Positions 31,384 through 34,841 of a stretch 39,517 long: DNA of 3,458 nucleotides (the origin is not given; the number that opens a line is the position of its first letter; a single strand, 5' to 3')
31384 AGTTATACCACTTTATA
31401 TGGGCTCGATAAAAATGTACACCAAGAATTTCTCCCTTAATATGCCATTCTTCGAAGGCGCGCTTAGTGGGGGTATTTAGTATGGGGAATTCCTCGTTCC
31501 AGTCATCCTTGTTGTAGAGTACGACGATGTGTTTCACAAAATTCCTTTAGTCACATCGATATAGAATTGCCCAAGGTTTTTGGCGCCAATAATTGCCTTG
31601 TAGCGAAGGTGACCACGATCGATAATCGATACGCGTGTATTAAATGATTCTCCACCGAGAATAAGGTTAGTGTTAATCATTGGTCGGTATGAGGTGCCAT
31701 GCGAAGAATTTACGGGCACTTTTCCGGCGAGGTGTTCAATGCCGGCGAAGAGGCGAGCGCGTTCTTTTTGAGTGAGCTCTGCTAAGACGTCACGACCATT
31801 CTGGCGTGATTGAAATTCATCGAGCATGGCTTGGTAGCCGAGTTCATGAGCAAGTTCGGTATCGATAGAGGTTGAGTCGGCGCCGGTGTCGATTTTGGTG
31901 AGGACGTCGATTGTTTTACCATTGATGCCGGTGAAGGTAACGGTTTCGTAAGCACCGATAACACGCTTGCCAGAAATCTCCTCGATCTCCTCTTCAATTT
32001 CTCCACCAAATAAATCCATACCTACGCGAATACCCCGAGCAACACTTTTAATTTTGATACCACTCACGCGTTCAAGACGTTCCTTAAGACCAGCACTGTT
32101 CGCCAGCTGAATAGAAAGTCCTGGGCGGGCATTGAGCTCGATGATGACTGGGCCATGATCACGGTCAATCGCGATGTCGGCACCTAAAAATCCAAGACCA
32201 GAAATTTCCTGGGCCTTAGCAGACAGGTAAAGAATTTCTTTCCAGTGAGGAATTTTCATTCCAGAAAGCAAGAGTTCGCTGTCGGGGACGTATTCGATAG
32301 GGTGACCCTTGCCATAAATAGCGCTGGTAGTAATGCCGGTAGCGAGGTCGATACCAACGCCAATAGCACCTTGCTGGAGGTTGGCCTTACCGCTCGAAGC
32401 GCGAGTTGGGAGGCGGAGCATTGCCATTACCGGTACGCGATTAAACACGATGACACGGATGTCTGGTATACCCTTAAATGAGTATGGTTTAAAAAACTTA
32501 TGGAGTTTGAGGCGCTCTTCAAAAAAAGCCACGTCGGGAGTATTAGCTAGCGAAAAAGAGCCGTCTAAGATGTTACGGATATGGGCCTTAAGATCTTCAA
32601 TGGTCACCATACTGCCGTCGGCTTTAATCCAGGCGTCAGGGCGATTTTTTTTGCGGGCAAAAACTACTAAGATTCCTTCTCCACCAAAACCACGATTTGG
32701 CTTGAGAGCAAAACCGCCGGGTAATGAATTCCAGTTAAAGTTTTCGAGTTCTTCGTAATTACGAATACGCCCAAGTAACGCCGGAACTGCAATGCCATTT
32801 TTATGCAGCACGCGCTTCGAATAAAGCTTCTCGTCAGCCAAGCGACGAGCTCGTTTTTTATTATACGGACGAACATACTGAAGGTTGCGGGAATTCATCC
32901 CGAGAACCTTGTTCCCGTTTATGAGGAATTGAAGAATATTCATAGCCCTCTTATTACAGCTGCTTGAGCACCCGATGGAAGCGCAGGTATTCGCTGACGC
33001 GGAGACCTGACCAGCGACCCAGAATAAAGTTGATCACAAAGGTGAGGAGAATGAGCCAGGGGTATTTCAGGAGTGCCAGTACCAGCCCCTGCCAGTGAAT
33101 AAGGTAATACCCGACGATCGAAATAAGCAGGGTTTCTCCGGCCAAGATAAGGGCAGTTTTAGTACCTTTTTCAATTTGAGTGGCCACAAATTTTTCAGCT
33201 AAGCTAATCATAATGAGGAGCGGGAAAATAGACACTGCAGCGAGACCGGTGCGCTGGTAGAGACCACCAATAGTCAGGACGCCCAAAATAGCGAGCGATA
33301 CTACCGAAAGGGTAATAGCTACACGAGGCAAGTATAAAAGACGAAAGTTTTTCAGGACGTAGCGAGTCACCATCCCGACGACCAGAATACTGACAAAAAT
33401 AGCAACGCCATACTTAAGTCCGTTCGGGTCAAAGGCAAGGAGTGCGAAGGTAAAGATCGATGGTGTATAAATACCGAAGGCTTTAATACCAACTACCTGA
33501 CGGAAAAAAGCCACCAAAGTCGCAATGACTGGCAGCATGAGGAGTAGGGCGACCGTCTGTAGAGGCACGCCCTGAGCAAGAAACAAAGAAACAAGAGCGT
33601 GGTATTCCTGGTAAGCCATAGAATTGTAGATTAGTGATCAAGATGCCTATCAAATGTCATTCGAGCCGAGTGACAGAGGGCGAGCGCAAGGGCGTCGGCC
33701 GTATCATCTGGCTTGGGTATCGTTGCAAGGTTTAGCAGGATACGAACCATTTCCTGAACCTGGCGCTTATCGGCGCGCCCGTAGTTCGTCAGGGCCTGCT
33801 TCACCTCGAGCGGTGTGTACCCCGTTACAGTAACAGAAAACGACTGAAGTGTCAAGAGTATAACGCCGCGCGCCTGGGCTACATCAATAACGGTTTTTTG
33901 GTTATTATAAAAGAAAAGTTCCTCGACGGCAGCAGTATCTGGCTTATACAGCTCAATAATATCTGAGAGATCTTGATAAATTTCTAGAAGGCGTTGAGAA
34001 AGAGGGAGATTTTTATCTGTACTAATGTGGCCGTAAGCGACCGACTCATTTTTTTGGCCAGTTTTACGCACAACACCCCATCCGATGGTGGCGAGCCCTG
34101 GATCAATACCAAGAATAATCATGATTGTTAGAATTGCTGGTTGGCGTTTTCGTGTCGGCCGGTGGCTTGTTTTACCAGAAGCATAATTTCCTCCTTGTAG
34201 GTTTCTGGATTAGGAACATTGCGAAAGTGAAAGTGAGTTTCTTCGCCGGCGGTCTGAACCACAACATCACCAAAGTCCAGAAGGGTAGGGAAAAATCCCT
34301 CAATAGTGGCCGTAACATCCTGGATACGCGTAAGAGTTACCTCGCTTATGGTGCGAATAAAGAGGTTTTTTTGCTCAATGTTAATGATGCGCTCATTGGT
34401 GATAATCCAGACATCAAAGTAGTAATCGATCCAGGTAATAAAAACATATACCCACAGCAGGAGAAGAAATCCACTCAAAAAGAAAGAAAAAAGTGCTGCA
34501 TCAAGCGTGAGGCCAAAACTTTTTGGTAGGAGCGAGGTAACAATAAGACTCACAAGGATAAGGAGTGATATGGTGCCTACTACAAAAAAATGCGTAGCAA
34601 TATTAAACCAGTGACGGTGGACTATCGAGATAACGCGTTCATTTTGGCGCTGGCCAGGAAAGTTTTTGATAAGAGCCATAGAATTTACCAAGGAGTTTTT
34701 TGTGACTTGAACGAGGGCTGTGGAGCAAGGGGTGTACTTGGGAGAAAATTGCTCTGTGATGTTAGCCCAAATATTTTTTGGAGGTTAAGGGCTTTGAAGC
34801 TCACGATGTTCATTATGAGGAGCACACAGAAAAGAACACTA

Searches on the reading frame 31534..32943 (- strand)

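Call 30: search_protein_families(library=pfam, proteins=[window:31534-32943:-], max_evalue=0.001)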
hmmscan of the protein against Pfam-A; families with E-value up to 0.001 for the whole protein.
window:31534-32943:- (469 aa): 7 families
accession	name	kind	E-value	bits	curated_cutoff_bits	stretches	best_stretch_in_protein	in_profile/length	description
PF14397.11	ATPgrasp_ST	-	4e-72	243.2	31.4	1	19-294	2-277/278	Sugar-transfer associated ATP-grasp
PF08443.16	RimK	-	6.8e-06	26.3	21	0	240-277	134-170/188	RimK-like ATP-grasp domain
PF05618.17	Zn_protease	-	9.4e-06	26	27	1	330-464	3-127/138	Putative ATP-dependent zinc protease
PF14398.11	ATPgrasp_YheCD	-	8e-05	22.4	26.8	0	245-280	198-233/255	YheC/D like ATP-grasp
PF02655.19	ATP-grasp_3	-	0.00015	22.3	23.2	0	37-100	2-56/160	ATP-grasp domain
PF13650.11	Asp_protease_2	-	0.00036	21.6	24.3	0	340-373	5-36/90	Aspartyl protease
PF13975.11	gag-asp_proteas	-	0.0005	21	28.2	0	340-378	5-43/92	gag-polyprotein putative aspartyl protease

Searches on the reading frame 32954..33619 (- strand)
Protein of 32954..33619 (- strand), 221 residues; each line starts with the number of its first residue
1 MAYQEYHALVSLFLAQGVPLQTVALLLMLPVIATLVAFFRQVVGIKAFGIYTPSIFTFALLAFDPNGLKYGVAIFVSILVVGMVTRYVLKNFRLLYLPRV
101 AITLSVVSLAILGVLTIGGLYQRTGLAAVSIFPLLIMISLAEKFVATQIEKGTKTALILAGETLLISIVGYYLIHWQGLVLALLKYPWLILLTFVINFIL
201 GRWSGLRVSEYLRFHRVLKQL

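Call 30: search_protein_families(library=pfam, proteins=[window:32954-33619:-], max_evalue=0.001)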
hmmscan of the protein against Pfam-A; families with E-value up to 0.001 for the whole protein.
window:32954-33619:- (221 aa): 1 family
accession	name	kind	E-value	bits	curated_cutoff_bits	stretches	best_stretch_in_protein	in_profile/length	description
PF14402.11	7TM_transglut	-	1.7e-25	90.4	25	1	22-216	55-246/248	7 transmembrane helices usually fused to an inactive transglutaminase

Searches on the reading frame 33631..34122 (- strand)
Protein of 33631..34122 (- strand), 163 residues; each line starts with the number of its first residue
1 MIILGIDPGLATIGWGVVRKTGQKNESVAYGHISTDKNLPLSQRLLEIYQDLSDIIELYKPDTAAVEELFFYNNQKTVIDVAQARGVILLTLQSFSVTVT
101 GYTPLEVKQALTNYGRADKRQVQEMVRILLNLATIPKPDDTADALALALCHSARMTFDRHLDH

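Call 30: search_protein_families(library=pfam, proteins=[window:33631-34122:-], max_evalue=0.001)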
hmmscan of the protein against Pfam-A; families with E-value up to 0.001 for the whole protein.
window:33631-34122:- (163 aa): 1 family
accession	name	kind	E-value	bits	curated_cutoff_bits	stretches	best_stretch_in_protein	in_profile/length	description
PF02075.23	RuvC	-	3.2e-50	170.3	22.2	1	3-151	1-148/148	Crossover junction endodeoxyribonuclease RuvC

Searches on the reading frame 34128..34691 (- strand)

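Call 30: search_protein_families(library=pfam, proteins=[window:34128-34691:-], max_evalue=0.001)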
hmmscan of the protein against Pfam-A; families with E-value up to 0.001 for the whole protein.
window:34128-34691:- (187 aa): 2 families
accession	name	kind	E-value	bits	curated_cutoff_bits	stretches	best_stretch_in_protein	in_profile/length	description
PF03703.20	bPH_2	-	9.4e-07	29.4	22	1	94-167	5-76/78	Bacterial PH domain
PF14470.12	bPH_3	-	0.0006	20.7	23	0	90-131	20-61/95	Bacterial PH domain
